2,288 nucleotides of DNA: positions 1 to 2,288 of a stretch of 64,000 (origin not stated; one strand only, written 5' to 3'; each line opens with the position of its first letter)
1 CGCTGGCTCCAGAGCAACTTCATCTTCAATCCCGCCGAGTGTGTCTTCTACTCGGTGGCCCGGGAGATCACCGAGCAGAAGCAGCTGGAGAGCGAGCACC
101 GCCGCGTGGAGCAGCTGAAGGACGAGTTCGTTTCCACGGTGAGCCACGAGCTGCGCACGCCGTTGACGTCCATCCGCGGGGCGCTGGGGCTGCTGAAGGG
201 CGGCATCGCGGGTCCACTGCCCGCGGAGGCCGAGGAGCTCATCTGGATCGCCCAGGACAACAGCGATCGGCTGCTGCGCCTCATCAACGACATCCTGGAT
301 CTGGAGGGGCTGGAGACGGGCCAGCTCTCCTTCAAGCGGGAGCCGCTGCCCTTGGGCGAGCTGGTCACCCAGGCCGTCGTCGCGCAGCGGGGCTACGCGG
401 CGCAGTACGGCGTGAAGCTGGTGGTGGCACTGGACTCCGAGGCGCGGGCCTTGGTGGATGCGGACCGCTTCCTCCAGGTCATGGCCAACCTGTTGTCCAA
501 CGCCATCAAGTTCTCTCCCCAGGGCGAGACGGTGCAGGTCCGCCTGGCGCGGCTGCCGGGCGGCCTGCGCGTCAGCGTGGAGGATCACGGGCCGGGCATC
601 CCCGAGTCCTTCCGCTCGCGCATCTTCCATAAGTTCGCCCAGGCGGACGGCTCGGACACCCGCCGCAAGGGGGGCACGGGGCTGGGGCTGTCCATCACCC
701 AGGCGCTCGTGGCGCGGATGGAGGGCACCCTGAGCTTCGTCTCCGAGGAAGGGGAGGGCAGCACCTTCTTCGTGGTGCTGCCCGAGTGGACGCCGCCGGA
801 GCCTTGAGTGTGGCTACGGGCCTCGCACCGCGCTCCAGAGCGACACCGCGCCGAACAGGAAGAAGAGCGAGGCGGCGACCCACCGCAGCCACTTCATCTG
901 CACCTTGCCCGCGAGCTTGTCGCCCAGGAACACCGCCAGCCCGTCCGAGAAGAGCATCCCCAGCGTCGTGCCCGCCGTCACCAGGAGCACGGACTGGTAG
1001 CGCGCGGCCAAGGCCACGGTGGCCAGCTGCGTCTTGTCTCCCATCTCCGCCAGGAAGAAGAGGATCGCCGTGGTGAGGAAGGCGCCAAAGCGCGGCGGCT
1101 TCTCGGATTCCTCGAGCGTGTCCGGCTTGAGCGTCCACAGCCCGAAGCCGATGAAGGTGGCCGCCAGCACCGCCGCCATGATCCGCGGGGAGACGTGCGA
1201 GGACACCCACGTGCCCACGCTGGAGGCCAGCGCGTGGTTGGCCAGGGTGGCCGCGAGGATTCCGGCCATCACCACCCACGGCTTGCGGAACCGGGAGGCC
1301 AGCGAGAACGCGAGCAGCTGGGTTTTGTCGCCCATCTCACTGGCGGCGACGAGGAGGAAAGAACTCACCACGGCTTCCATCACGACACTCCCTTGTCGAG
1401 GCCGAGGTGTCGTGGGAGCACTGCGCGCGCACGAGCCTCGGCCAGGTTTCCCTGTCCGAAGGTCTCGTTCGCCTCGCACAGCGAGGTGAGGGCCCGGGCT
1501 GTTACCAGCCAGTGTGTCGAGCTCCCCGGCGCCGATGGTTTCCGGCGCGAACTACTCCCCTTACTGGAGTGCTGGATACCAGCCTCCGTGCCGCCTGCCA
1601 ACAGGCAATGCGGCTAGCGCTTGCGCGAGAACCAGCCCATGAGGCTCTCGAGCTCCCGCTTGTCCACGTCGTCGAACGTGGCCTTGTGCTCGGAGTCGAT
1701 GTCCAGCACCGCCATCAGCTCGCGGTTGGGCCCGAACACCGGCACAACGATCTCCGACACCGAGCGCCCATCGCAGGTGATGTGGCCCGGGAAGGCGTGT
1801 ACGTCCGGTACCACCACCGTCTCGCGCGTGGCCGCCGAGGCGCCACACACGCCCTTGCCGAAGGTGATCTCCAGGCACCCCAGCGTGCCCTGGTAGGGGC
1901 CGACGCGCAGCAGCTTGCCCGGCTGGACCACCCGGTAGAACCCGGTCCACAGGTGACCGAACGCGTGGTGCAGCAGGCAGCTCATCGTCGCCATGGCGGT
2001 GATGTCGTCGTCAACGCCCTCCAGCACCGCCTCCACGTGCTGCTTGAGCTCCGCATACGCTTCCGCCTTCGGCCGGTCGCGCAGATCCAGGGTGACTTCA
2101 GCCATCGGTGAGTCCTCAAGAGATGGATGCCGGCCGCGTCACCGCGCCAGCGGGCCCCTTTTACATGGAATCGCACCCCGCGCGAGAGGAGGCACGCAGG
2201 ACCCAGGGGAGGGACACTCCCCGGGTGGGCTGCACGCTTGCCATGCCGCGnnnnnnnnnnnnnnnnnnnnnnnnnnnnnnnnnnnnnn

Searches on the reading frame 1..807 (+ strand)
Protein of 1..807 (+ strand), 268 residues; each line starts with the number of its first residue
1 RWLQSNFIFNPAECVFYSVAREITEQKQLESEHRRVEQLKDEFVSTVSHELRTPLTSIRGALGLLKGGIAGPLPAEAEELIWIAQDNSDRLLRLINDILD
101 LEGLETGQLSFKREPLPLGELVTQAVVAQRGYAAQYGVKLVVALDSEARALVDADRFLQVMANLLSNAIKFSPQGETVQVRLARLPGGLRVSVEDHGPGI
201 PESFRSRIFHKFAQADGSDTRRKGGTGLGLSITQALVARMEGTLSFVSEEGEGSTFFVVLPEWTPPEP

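Call 11: search_protein_families(library=pfam, proteins=[window:1-807:+], max_evalue=0.001)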
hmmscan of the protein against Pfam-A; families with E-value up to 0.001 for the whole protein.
window:1-807:+ (268 aa): 3 families
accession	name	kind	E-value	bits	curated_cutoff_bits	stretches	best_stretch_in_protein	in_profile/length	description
PF02518.31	HATPase_c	-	1e-29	103.7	26.4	1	153-262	2-109/111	Histidine kinase-, DNA gyrase B-, and HSP90-like ATPase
PF00512.31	HisKA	-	1.6e-19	70.1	26.9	1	40-106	2-65/66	His Kinase A (phospho-acceptor) domain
PF13581.12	HATPase_c_2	-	0.00015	22.2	27.4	1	164-240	39-112/127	Histidine kinase-like ATPase domain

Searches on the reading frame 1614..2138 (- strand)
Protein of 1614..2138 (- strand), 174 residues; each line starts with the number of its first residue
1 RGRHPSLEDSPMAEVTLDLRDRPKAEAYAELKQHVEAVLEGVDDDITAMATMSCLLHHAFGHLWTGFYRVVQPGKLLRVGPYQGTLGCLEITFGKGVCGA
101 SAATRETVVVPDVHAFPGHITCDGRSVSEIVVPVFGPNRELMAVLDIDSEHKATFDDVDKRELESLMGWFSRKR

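Call 11: search_protein_families(library=pfam, proteins=[window:1614-2138:-], max_evalue=0.001)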
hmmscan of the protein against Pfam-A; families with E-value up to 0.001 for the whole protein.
window:1614-2138:- (174 aa): 2 families
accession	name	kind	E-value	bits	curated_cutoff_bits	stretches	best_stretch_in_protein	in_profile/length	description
PF13185.12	GAF_2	-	2.1e-07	31.6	28.6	1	66-167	23-128/136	GAF domain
PF01590.32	GAF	-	7.6e-07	30.2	22.4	1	56-166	13-125/133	GAF domain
